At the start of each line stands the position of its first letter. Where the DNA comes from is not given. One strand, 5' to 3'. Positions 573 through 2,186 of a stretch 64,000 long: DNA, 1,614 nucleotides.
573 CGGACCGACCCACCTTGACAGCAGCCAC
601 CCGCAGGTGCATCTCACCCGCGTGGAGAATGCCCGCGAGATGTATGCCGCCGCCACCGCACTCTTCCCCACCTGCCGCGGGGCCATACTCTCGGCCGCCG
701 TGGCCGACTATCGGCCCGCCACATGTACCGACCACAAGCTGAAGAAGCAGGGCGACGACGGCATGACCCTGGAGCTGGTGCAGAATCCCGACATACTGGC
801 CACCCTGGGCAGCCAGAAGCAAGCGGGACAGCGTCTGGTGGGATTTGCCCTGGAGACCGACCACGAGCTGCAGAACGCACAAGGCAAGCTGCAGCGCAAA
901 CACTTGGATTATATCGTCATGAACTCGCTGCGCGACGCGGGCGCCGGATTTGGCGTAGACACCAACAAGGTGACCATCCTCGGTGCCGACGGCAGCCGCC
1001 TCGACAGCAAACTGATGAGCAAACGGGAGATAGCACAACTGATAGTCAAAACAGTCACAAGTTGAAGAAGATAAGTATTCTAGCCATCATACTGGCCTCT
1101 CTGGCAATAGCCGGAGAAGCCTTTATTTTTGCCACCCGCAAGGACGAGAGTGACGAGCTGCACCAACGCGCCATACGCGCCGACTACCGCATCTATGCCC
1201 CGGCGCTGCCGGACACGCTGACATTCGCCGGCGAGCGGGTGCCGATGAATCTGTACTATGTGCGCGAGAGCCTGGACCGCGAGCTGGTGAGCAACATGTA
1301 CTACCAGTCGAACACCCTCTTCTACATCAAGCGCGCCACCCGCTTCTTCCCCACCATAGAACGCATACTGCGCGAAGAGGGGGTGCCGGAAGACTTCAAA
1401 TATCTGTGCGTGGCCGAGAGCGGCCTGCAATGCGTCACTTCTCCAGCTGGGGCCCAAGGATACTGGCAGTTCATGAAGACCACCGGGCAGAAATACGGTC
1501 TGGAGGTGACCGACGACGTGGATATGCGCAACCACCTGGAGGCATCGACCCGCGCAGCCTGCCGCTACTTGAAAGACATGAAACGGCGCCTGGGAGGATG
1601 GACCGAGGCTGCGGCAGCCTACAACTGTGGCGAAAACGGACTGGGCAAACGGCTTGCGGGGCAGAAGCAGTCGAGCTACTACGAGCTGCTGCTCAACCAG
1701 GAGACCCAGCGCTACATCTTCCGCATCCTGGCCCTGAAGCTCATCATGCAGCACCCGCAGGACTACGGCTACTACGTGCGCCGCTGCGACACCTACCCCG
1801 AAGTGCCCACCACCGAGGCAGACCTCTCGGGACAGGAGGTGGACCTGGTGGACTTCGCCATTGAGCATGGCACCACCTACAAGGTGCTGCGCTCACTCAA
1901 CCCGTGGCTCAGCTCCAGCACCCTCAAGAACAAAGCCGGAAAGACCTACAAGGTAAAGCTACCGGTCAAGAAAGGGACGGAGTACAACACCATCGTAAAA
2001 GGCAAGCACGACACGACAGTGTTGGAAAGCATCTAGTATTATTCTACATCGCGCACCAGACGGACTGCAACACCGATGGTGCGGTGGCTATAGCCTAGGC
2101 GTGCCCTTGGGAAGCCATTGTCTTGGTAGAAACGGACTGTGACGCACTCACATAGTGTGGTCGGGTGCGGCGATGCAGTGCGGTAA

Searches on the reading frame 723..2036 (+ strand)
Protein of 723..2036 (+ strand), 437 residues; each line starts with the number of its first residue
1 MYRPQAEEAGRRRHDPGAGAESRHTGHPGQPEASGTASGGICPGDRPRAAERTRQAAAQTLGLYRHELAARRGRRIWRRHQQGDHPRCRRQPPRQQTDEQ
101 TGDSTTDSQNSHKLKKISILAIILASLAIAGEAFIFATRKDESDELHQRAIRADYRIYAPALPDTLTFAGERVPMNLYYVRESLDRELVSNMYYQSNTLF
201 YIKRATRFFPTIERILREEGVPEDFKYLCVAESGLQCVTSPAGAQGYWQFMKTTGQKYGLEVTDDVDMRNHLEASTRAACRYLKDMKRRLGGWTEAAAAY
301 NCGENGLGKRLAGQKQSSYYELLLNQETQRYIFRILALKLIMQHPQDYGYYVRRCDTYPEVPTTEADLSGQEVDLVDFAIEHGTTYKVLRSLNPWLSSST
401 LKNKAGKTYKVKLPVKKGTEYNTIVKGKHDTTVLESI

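Call 95: search_protein_families(library=pfam, proteins=[window:723-2036:+], max_evalue=0.00001)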
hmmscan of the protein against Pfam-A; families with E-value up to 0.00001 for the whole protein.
window:723-2036:+ (437 aa): 1 family
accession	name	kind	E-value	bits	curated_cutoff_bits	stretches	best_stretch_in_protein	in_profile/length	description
PF01464.25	SLT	-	2.9e-16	59.5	21.3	1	217-320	9-114/117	Transglycosylase SLT domain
